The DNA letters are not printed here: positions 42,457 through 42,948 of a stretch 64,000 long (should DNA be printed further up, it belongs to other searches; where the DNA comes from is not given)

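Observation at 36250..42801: Conserved C-terminal Cys...CRxL-COOH motif shared by three adjacent paralogs: candidate sorting or secretion signal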

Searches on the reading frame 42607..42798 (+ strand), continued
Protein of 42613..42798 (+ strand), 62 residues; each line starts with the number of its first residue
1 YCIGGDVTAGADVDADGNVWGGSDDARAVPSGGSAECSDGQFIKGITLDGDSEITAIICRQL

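Call 78: find_homologous_proteins(query=P0085, max_evalue=0.00001)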
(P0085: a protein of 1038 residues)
Query P0085 (1038 aa): 4 proteins with E <= 0.00001 among 8000 candidates.
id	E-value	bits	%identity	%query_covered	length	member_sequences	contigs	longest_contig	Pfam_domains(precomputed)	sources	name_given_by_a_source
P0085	0.0e+0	2339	100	100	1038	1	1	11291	-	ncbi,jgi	jgi:hypothetical protein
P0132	1.3e-145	505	36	100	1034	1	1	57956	-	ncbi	ncbi:MAG: hypothetical protein V1712_04125 [Patescibacteria group bacterium]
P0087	2.0e-131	458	34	100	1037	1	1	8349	-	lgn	-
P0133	1.6e-69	253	30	100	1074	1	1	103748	-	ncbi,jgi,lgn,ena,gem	ncbi:MAG: hypothetical protein WC575_00705 [Patescibacteria group bacterium]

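Call 79: find_encoding_contigs(protein=P0133, flank=10000, max_places=1)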
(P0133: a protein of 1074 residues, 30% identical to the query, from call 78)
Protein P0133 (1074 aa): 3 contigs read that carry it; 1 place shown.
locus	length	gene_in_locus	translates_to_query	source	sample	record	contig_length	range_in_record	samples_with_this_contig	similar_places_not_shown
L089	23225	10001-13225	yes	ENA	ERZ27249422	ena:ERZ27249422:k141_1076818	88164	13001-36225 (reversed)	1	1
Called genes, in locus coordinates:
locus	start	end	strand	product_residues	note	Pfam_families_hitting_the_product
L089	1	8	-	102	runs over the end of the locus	PF02811:PHP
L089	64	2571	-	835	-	PF02861:Clp_N, PF00004:AAA, PF17871:AAA_lid_9, PF00158:Sigma54_activat, PF00004:AAA, PF07724:AAA_2, PF07728:AAA_5, PF10431:ClpB_D2-small, +10 more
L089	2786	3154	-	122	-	PF00293:NUDIX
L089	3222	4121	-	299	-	PF05569:Peptidase_M56 (weak), PF01435:Peptidase_M48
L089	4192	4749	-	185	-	PF04011:LemA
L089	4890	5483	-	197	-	-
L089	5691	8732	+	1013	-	PF16656:Pur_ac_phosph_N (weak), PF18998:Flg_new_2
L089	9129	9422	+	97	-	PF01909:NTP_transf_2, PF18765:Polbeta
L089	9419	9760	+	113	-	PF01934:HepT-like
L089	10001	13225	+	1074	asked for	-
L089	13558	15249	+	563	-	PF17210:SdrD_B, PF18962:Por_Secre_tail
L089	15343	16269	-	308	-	PF02661:Fic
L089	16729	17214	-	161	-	-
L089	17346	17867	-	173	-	PF20803:PaaX_M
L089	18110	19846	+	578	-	-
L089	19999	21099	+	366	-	PF06723:MreB_Mbl (faint), PF11104:PilM_2, PF14450:FtsA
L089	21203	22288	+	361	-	-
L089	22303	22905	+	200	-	-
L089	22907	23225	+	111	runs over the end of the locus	-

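Call 84: fold_search(model_id=the predicted structure, library=viral)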
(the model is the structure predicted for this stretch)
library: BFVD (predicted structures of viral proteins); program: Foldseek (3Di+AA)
matches with E <= 10: 121; with E <= 0.001: 0
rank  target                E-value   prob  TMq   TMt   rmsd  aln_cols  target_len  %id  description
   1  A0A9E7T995            1.3e-01  1.00  0.57  0.18   1.5        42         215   17  (no name in the UniProt tables at hand)
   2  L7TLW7                2.4e-01  0.99  0.53  0.09   1.8        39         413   26  Putative T7-like tail fiber protein [Rhizobium phage RHEph01]
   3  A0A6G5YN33            8.5e-01  0.89  0.51  0.16   2.1        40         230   18  (no name in the UniProt tables at hand)
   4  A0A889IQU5            9.0e-01  0.69  0.48  0.07   3.2        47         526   21  (no name in the UniProt tables at hand)
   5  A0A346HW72            1.1e+00  0.20  0.35  0.35   4.9        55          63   16  (no name in the UniProt tables at hand)
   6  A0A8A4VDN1            1.3e+00  0.84  0.50  0.08   2.3        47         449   19  (no name in the UniProt tables at hand)
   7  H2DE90                1.4e+00  0.21  0.36  0.17   4.4        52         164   17  Uncharacterized protein [Erwinia phage PEp14]
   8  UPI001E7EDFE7         1.4e+00  0.15  0.38  0.07  20.2        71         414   21  (no name look-up for this kind of identifier)
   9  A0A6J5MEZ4            1.7e+00  0.38  0.42  0.13   3.7        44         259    9  Uncharacterized protein [uncultured Caudovirales phage]
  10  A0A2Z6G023            1.8e+00  0.38  0.42  0.24   3.6        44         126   18  (no name in the UniProt tables at hand)
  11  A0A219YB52            2.1e+00  0.38  0.44  0.41   3.5        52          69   12  (no name in the UniProt tables at hand)
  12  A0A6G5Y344            2.3e+00  0.60  0.49  0.09   2.3        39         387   15  (no name in the UniProt tables at hand)
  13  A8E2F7                2.3e+00  0.21  0.41  0.15   6.9        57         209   16  Uncharacterized protein [Enterococcus phage phiEF24C]
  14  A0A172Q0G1            2.3e+00  0.18  0.31  0.19   3.2        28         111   21  Uncharacterized protein [Acinetobacter phage vB_AbaM_ME3]
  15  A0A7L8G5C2            2.3e+00  0.08  0.27  0.22   6.1        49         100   16  (no name in the UniProt tables at hand)
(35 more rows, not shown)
